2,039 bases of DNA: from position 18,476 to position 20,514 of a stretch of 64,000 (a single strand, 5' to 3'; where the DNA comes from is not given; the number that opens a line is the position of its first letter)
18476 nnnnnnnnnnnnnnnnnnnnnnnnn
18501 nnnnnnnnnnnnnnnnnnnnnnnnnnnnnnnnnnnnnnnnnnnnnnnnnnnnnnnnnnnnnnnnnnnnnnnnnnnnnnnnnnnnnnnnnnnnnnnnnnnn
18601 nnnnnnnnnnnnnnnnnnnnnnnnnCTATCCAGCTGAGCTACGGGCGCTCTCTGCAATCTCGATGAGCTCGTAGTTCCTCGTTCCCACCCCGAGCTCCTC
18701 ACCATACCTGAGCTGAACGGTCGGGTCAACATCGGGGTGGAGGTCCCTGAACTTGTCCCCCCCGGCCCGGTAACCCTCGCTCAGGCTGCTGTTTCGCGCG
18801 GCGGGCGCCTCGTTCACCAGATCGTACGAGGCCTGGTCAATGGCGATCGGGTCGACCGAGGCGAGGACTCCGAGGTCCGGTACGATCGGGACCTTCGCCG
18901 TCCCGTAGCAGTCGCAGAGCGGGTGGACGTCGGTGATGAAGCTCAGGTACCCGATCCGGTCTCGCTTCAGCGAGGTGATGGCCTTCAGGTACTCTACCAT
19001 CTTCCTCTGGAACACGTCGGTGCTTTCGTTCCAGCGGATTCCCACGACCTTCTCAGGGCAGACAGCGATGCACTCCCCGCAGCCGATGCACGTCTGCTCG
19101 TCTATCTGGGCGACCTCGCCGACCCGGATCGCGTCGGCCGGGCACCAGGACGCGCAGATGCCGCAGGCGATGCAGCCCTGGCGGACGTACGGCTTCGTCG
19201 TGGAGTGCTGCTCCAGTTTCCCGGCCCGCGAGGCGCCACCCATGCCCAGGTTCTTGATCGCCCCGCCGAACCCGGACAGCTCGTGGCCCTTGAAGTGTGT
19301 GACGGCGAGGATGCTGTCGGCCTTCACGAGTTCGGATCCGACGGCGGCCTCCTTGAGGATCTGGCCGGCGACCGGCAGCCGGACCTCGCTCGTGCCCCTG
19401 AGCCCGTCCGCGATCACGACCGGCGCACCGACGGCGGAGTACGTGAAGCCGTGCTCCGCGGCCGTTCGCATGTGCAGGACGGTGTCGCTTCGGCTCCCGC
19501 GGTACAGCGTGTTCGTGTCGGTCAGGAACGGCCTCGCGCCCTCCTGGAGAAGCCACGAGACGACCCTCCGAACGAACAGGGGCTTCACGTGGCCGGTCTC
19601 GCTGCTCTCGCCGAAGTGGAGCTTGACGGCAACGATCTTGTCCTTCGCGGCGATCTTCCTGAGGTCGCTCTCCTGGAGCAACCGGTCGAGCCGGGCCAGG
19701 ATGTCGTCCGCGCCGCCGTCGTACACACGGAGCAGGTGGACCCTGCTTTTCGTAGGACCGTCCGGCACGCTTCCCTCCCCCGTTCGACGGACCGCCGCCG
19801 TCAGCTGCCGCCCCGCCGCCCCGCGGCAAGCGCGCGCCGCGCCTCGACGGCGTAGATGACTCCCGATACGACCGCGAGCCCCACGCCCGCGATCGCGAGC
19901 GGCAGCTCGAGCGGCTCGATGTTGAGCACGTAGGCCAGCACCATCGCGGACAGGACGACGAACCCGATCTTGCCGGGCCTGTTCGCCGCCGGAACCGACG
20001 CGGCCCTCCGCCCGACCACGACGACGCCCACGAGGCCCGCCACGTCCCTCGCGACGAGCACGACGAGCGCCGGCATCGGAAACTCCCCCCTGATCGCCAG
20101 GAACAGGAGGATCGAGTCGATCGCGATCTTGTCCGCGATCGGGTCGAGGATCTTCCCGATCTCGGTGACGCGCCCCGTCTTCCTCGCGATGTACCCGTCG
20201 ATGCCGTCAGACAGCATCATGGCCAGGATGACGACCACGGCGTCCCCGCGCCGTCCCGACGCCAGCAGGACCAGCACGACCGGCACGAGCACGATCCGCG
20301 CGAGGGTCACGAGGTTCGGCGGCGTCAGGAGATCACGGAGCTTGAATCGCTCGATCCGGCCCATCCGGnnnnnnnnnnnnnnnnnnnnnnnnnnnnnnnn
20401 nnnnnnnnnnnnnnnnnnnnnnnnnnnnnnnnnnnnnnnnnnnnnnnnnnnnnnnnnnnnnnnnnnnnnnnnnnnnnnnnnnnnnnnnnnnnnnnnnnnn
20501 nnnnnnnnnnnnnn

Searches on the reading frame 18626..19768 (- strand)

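Call 60: search_protein_families(library=ncbifam, proteins=[window:18626-19768:-], max_evalue=0.00001)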
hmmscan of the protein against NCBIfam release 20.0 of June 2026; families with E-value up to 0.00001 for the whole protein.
window:18626-19768:- (380 aa): 33 families (the best 25 are shown)
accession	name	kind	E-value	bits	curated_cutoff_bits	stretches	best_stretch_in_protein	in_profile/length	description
NF038196.1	ferrodoxin_EFR1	subfamily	4.6e-11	43.2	75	1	187-245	174-232/242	EFR1 family ferrodoxin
NF041836.1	rnfB_Methano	equivalog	1e-10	41.5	445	1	190-245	209-265/265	Rnf electron transport complex subunit RnfB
NF040770.1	hetero_SS_HdrA2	exception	1.4e-10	40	1100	1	182-253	562-634/777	CoB-CoM heterodisulfide reductase HdrA2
NF005505.0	PRK07118.1-4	equivalog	1.8e-10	40.8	378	1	190-245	209-265/265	Fe-S cluster domain-containing protein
NF058577.1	FdxA_fam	equivalog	1.8e-10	40.8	65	1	196-239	6-50/52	4Fe-4S ferredoxin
NF005503.0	PRK07118.1-2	equivalog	4.2e-10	39.4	252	1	196-247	137-189/292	RnfABCDGE type electron transport complex subunit B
TIGR02179.1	PorD_KorD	subfamily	5.6e-09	36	60.05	1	181-242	8-72/78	2-oxoacid:acceptor oxidoreductase, delta subunit, pyruvate/2-ketoisovalerate family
TIGR02700.1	flavo_MJ0208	hypoth_equivalog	6.4e-09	35.4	251.35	1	189-242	138-194/234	dihydromethanopterin reductase (acceptor)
NF005506.0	PRK07118.1-5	equivalog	8.2e-09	35.3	388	1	188-254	207-274/279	Fe-S cluster domain-containing protein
NF040684.1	PorD_Arch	equivalog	1.8e-08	34.3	120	1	178-243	12-80/85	pyruvate synthase subunit PorD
NF040864.1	HgcB_ferredoxin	equivalog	2e-08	34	99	0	221-248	10-37/93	mercury methylation ferredoxin HgcB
TIGR04041.1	activase_YjjW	hypoth_equivalog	4.5e-08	32.8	250.2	1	192-241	36-86/276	YjjW family glycine radical enzyme activase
NF045874.1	Vhu_polyferre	exception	9.4e-08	31.2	600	1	194-242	125-174/381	F420-non-reducing hydrogenase associated-polyferredoxin VhuB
NF043069.1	T4HPD_activ_SAM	equivalog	9.5e-08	31.7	425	1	194-242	48-97/299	trans-4-hydroxy-L-proline dehydratase activase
TIGR04270.1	Rama_corrin_act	subfamily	3.6e-07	28.9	500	1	185-244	466-529/534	methylamine methyltransferase corrinoid protein reductive activase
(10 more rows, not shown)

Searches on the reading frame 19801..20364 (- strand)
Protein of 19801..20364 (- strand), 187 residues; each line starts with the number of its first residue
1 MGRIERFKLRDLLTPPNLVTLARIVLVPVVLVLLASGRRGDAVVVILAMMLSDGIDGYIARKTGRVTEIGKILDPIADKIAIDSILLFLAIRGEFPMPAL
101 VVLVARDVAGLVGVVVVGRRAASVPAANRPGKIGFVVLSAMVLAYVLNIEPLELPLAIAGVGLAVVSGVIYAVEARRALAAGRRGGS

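Call 60: search_protein_families(library=ncbifam, proteins=[window:19801-20364:-], max_evalue=0.00001)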
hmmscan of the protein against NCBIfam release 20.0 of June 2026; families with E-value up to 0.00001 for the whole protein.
window:19801-20364:- (187 aa): 7 families
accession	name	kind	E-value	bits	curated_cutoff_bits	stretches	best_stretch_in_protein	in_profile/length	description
TIGR00560.1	pgsA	equivalog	3.8e-24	86.2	109.1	1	16-178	4-179/183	CDP-diacylglycerol--glycerol-3-phosphate 3-phosphatidyltransferase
NF053678.1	ClpnSynClsA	equivalog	1.2e-22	81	240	1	12-179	2-179/180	cardiolipin synthase ClsA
NF040950.1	archin_ph_syn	equivalog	1.6e-10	41.1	180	1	9-105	19-116/191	archaetidylinositol phosphate synthase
NF045883.1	PIPSynth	equivalog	9.1e-10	38.5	170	1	9-136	19-146/197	phosphatidylinositol phosphate synthase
TIGR00473.1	pssA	equivalog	1.7e-09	38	107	1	40-166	21-147/153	CDP-diacylglycerol--serine O-phosphatidyltransferase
TIGR04217.1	archae_ser_T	exception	1.5e-08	34.7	200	1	12-119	6-112/221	archaetidylserine synthase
NF008090.0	PRK10832.1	equivalog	2.9e-08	34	304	1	16-89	6-82/182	CDP-diacylglycerol--glycerol-3-phosphate 3-phosphatidyltransferase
